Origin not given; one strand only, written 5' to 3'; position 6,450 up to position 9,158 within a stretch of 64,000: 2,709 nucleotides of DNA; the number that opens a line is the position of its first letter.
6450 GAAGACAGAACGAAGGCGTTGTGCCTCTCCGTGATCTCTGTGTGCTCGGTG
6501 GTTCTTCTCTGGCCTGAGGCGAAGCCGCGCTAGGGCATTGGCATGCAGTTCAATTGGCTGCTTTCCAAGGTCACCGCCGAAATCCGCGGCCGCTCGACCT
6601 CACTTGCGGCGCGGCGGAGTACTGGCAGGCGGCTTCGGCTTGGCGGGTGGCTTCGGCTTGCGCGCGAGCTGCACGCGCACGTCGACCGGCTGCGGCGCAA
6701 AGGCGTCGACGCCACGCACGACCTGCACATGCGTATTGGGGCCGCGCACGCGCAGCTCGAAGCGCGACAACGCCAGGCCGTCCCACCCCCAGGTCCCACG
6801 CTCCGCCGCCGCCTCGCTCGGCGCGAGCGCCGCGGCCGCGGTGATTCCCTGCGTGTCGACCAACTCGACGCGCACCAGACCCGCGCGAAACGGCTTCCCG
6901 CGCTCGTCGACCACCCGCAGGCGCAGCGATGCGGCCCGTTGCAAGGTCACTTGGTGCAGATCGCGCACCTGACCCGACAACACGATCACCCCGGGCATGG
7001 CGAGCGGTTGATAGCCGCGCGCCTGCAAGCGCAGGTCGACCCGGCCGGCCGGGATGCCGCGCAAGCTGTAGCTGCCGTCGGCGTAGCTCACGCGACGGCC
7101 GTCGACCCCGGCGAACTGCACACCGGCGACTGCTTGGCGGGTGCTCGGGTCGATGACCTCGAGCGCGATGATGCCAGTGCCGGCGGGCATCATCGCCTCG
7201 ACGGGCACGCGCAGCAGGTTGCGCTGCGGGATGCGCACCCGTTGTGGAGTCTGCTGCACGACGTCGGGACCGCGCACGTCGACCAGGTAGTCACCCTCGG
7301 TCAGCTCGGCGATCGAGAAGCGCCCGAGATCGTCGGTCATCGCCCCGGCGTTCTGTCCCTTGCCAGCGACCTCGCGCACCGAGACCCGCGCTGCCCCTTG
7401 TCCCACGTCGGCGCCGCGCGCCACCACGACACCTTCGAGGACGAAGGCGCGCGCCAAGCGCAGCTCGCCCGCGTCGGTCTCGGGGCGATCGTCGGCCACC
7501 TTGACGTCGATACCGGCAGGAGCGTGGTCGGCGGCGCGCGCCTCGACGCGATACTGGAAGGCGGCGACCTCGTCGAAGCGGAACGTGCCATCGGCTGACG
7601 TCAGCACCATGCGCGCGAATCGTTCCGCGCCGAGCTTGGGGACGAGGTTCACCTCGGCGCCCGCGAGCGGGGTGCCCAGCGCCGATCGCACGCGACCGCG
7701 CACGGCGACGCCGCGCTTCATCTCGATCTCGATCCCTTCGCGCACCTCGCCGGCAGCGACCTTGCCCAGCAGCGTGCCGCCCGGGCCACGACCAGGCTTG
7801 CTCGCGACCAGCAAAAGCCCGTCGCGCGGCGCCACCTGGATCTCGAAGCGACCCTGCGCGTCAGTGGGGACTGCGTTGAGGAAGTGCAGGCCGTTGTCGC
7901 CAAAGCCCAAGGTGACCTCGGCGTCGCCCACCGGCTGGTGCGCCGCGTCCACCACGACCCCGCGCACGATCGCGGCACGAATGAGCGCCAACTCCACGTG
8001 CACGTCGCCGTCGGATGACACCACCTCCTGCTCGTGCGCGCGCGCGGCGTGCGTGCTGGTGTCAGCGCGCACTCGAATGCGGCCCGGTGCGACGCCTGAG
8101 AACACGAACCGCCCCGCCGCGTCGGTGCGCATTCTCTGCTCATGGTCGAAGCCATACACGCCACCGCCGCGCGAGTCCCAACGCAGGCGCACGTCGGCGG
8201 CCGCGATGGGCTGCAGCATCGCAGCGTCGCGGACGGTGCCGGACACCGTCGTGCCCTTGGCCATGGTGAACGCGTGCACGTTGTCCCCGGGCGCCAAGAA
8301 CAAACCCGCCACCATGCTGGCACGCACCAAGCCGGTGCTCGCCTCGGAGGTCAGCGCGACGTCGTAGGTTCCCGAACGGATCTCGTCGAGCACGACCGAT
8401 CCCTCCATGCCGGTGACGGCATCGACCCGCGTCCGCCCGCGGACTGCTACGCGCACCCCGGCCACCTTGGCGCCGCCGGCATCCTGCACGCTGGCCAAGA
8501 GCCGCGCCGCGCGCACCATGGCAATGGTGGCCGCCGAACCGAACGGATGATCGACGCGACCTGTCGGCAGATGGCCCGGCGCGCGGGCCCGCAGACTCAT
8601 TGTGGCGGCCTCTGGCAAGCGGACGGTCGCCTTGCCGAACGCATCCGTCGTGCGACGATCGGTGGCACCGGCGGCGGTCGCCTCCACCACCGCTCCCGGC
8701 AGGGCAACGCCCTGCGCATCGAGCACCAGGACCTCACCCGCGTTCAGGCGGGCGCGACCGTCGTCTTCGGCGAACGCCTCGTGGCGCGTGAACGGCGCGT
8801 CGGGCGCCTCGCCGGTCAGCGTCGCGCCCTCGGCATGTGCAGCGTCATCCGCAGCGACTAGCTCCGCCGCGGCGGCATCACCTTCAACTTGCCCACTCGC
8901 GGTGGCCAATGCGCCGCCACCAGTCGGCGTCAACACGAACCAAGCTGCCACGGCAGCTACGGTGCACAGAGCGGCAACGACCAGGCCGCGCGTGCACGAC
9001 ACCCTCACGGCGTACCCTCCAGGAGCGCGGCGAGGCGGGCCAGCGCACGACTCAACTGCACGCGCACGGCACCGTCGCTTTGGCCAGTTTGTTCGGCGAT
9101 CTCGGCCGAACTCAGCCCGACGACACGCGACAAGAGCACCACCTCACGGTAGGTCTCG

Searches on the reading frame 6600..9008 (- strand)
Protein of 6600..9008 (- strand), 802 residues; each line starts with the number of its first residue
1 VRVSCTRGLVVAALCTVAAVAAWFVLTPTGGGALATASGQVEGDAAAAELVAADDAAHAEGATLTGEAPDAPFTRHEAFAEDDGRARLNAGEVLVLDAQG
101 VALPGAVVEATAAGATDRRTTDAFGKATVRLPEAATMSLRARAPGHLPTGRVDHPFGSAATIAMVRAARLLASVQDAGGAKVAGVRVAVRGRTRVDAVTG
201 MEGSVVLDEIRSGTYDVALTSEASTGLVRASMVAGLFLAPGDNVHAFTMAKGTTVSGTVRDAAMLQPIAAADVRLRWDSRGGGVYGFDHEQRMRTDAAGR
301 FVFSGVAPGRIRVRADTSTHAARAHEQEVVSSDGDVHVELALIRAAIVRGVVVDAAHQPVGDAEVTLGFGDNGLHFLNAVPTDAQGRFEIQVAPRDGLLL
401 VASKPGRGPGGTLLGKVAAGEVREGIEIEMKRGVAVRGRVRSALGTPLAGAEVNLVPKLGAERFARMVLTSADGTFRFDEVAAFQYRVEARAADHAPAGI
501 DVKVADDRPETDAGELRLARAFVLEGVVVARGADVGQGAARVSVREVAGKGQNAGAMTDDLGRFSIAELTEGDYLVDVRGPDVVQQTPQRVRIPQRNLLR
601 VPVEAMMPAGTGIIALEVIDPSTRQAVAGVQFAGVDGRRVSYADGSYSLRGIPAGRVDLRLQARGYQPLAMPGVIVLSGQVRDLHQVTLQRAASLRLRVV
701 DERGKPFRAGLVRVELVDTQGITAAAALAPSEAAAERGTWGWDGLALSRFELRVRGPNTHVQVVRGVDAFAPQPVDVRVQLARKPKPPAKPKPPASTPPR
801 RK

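Call 3: search_protein_families(library=pfam, proteins=[window:6600-9008:-], max_evalue=0.1)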
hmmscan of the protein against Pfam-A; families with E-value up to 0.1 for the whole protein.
window:6600-9008:- (802 aa): 13 families
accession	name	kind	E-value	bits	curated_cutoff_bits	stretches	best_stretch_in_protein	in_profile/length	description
PF13620.12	CarboxypepD_reg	-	1.1e-59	199.2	32.3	7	436-510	2-75/82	Carboxypeptidase regulatory-like domain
PF13715.12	CarbopepD_reg_2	-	4.2e-20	72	32.2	1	618-671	5-60/88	CarboxypepD_reg-like domain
PF17210.9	SdrD_B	-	2.9e-14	53.7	29.7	0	447-514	23-88/112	SdrD B-like domain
PF02369.22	Big_1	-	2.2e-13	50.5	34.9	2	89-133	19-68/93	Bacterial Ig-like domain (group 1)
PF09430.16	EMC7_beta-sandw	-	2.9e-09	37.6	26.6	1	465-519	20-73/122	ER membrane protein complex subunit 7, beta-sandwich domain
PF17802.7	SpaA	-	1.6e-06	28.6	23.1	0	445-489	13-57/91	Prealbumin-like fold domain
PF20598.4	DUF6795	-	3.1e-06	27.8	27.4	0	437-483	2-48/103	Domain of unknown function (DUF6795)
PF24025.1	Ig_DR_A0283-like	-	6.9e-06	26.8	27.1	0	540-587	24-71/102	DR_A0283-like, Ig-like domain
PF07210.18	DUF1416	-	1.7e-05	25.1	23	1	427-478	13-61/97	Protein of unknown function (DUF1416)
PF22904.2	NOMO1-like_2nd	-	1.9e-05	25.1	27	0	521-580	3-62/90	BOS complex subunit NOMO1-like, second beta sandwich domain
PF00775.27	Dioxygenase_C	-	2.1e-05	24.5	27.3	0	254-321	31-106/182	Dioxygenase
PF10670.15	DUF4198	-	2.5e-05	25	34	0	98-142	155-206/209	Domain of unknown function (DUF4198)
PF15976.11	CooC_C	-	0.002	18.6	29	0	623-651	27-55/93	CS1-pili formation C-terminal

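Call 9: search_protein_families(library=ncbifam, proteins=[window:6600-9008:-], max_evalue=0.01)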
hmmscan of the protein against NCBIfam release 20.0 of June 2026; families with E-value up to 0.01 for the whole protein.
window:6600-9008:- (802 aa): 3 families
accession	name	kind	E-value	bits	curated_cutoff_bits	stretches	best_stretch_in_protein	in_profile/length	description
NF052345.1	S_layer_anammox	exception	3.4e-10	38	1400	2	608-684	1308-1387/1596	Kustd1514 family S-layer glycoprotein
TIGR04134.1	lipo_with_rSAM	hypoth_equivalog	4.7e-08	33.2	39.8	0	348-392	42-91/150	radical SAM-associated putative lipoprotein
TIGR02423.1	protocat_alph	equivalog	0.0092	15.9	126.25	0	286-315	84-113/193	protocatechuate 3,4-dioxygenase subunit alpha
